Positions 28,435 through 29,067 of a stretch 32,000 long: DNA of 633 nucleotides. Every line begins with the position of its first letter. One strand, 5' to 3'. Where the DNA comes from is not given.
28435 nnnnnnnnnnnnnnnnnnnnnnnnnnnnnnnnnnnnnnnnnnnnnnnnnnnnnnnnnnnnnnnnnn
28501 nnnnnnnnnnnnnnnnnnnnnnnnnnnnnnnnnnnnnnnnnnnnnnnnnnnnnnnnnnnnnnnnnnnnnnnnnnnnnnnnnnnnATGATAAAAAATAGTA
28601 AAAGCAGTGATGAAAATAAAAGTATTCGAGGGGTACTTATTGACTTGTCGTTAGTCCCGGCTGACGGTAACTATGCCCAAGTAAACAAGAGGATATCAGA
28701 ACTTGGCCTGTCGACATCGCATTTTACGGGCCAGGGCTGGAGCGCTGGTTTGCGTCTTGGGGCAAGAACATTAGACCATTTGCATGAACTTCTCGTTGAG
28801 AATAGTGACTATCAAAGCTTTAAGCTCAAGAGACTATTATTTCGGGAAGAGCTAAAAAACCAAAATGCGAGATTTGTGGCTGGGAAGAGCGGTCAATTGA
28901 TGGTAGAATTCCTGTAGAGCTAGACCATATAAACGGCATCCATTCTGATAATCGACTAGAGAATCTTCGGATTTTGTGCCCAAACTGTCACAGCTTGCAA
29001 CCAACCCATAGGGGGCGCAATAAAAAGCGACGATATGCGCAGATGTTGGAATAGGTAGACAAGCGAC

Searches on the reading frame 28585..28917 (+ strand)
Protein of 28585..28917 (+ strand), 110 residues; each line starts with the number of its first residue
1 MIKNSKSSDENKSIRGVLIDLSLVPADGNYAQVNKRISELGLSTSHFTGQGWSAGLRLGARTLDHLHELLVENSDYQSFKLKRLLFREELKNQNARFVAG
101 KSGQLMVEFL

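Call 6: search_protein_families(library=pfam, proteins=[window:28585-28917:+])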
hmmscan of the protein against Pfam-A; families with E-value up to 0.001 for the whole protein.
window:28585-28917:+ (110 aa): 0 families

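Call 62: find_encoding_contigs(protein=window:28585-28914:+, flank=8000, max_places=10)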
Protein window:28585-28914:+ (110 aa): 10 contigs read that carry it; 9 places shown.
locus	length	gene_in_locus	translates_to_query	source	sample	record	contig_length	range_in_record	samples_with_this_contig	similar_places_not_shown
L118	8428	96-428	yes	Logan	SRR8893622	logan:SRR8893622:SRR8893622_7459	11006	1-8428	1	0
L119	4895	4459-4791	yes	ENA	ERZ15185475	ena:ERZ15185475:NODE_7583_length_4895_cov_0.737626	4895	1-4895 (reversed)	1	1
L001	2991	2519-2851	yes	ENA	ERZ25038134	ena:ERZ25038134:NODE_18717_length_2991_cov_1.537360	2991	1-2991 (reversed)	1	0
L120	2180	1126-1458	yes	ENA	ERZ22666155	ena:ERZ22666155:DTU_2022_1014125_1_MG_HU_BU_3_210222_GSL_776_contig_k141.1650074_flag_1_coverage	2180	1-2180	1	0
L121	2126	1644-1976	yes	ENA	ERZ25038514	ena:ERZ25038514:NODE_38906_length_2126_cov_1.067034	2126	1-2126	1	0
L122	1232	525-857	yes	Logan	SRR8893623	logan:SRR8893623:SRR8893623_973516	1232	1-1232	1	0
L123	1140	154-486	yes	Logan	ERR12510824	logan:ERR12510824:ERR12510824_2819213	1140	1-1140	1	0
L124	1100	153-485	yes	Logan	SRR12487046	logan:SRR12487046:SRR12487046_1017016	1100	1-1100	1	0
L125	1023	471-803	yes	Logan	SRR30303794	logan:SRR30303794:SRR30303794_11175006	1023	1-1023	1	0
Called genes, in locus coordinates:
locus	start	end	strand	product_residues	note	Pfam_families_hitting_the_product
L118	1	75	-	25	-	?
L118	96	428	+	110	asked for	-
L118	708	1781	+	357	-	-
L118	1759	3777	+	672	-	PF22745:Nlig-Ia, PF01653:DNA_ligase_aden, PF03120:OB_DNA_ligase, PF14520:HHH_5 (faint), PF12826:HHH_2, PF00633:HHH (faint), PF00533:BRCT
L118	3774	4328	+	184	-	PF01725:Ham1p_like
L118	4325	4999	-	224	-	PF00293:NUDIX (weak)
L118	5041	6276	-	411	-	PF17767:NAPRTase_N, PF04095:NAPRTase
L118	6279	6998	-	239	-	PF00857:Isochorismatase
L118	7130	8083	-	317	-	PF13521:AAA_28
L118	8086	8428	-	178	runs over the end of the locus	PF13521:AAA_28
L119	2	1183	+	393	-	?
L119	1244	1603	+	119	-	PF04020:Phage_holin_4_2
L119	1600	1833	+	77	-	PF03840:SecG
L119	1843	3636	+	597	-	PF00496:SBP_bac_5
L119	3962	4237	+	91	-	-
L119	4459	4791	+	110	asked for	-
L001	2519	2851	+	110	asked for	-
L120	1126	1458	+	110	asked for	-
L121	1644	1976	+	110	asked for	-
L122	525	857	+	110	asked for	-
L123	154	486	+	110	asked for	-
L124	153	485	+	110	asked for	-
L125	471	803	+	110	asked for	-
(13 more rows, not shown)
